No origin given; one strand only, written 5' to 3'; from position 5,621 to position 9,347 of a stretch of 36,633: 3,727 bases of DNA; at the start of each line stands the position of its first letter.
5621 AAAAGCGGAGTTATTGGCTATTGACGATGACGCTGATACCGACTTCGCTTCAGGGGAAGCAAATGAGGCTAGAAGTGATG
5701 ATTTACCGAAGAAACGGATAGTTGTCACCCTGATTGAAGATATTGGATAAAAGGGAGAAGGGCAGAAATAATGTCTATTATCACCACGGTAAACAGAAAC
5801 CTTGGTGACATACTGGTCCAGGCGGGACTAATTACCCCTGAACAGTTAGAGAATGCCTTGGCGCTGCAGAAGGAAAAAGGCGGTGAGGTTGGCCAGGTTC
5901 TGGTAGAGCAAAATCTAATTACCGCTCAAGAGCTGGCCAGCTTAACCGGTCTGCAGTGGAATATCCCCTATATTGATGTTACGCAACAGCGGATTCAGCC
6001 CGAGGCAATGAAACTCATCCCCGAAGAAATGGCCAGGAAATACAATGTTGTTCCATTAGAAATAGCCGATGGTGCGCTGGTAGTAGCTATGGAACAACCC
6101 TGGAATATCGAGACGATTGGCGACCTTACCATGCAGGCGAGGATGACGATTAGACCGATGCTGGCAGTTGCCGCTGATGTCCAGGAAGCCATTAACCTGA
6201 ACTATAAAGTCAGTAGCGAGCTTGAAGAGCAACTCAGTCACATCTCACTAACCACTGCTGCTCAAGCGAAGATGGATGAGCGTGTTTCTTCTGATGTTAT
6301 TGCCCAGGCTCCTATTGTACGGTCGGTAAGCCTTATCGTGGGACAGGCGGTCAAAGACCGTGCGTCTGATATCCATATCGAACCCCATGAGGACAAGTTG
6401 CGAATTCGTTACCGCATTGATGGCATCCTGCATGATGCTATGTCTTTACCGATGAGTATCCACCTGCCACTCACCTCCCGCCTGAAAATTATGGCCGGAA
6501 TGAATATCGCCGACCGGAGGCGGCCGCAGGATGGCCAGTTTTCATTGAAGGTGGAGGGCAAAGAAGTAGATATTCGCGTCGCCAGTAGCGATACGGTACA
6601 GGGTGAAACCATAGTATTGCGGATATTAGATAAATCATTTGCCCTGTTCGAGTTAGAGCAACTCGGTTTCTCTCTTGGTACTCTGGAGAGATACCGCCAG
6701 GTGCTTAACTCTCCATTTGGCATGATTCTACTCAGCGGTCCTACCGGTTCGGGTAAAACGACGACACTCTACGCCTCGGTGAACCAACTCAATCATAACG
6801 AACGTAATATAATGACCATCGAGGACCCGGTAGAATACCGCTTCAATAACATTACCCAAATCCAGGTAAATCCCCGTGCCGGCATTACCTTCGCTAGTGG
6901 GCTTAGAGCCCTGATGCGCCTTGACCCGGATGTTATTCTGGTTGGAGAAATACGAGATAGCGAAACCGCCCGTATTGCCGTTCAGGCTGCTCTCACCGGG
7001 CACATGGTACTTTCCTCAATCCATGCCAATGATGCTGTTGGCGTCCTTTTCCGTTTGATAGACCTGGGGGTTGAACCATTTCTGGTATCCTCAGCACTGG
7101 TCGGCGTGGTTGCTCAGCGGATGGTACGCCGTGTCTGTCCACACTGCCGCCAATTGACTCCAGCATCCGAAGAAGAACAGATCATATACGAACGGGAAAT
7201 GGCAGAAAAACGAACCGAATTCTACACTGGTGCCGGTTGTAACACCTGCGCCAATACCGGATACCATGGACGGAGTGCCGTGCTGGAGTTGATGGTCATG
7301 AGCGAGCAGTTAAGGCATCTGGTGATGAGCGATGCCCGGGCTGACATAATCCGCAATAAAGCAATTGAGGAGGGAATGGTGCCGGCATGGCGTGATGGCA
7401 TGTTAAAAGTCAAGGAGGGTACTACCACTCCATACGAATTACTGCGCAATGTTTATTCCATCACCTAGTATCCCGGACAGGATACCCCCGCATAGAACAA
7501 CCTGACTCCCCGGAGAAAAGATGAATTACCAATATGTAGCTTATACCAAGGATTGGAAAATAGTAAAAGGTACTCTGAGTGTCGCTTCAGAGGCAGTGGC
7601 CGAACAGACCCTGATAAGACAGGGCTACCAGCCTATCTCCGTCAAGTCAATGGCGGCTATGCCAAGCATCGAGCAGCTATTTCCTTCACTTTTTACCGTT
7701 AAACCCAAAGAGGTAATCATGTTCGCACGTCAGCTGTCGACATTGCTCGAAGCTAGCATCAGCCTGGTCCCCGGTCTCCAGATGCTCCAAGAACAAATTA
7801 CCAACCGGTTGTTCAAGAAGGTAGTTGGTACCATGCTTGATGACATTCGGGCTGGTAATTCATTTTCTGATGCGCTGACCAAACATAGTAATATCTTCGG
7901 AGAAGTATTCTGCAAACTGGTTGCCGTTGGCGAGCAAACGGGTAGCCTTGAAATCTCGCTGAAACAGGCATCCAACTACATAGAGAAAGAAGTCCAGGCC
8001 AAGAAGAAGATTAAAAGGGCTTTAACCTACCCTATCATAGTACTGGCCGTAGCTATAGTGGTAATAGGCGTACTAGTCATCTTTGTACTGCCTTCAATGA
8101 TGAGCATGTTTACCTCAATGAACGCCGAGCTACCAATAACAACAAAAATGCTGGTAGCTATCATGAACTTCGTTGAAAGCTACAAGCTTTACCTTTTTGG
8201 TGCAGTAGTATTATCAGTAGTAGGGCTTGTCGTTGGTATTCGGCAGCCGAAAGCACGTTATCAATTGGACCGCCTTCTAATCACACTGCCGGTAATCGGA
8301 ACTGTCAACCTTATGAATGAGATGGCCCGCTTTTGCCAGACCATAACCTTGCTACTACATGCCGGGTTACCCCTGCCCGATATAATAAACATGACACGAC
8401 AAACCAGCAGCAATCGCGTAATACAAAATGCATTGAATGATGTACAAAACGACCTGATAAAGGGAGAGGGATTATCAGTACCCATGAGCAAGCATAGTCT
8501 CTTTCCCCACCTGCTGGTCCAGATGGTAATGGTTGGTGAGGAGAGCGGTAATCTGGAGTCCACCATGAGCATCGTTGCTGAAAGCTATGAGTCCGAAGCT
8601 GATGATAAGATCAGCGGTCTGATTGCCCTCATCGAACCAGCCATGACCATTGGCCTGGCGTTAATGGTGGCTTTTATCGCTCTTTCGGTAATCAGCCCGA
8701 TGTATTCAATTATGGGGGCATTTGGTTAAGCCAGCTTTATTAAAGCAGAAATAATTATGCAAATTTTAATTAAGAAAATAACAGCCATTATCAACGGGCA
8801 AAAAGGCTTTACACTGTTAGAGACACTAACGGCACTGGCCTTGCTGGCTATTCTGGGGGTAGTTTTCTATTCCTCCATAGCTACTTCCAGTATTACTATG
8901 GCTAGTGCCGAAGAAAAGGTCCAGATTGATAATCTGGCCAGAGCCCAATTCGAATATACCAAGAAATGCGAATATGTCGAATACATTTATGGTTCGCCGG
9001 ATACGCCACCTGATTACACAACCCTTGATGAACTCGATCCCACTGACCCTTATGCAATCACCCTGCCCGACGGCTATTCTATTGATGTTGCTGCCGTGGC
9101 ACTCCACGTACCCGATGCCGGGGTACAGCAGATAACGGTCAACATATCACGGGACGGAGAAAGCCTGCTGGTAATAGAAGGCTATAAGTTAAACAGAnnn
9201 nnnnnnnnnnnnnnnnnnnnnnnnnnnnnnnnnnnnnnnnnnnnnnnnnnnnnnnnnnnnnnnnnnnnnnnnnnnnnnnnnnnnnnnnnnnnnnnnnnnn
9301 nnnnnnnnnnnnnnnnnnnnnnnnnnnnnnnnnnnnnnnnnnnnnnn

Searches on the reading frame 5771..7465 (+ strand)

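Call 35: search_protein_families(library=pfam, proteins=[window:5771-7465:+], max_evalue=0.00001)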
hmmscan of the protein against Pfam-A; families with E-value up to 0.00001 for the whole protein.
window:5771-7465:+ (565 aa): 2 families
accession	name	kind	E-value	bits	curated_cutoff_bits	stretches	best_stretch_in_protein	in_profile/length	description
PF00437.27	T2SSE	-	5.5e-128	427.2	24.9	1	179-559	5-370/370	Type II/IV secretion system protein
PF05157.20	MshEN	-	2.6e-18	66.2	23.1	1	63-146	1-85/90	MshEN domain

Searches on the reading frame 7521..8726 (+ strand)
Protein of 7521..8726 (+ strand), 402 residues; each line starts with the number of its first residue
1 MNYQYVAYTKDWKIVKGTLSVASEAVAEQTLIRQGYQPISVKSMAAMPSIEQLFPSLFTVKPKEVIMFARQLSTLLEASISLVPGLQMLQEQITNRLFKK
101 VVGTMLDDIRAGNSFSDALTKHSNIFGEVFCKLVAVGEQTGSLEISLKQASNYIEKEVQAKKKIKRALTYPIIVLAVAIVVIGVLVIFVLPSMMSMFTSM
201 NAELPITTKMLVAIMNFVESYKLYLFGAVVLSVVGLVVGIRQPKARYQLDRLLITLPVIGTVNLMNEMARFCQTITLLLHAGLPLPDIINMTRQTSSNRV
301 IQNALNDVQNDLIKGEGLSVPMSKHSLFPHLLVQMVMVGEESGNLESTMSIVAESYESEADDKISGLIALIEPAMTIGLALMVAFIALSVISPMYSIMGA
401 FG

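Call 35: search_protein_families(library=pfam, proteins=[window:7521-8726:+], max_evalue=0.00001)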
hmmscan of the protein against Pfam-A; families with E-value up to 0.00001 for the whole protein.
window:7521-8726:+ (402 aa): 1 family
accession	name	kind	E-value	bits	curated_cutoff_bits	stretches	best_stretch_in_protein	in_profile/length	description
PF00482.28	T2SSF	-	1.7e-57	193.2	25.2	2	68-191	1-125/125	Type II secretion system (T2SS), protein F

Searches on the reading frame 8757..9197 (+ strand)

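Call 35: search_protein_families(library=pfam, proteins=[window:8757-9197:+], max_evalue=0.00001)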
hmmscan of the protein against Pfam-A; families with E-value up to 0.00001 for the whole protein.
window:8757-9197:+ (147 aa): 1 family
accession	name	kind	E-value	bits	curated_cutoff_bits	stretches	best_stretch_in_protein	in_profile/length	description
PF07963.17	N_methyl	-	6.7e-07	29.1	21.2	1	13-37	2-26/27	Prokaryotic N-terminal methylation motif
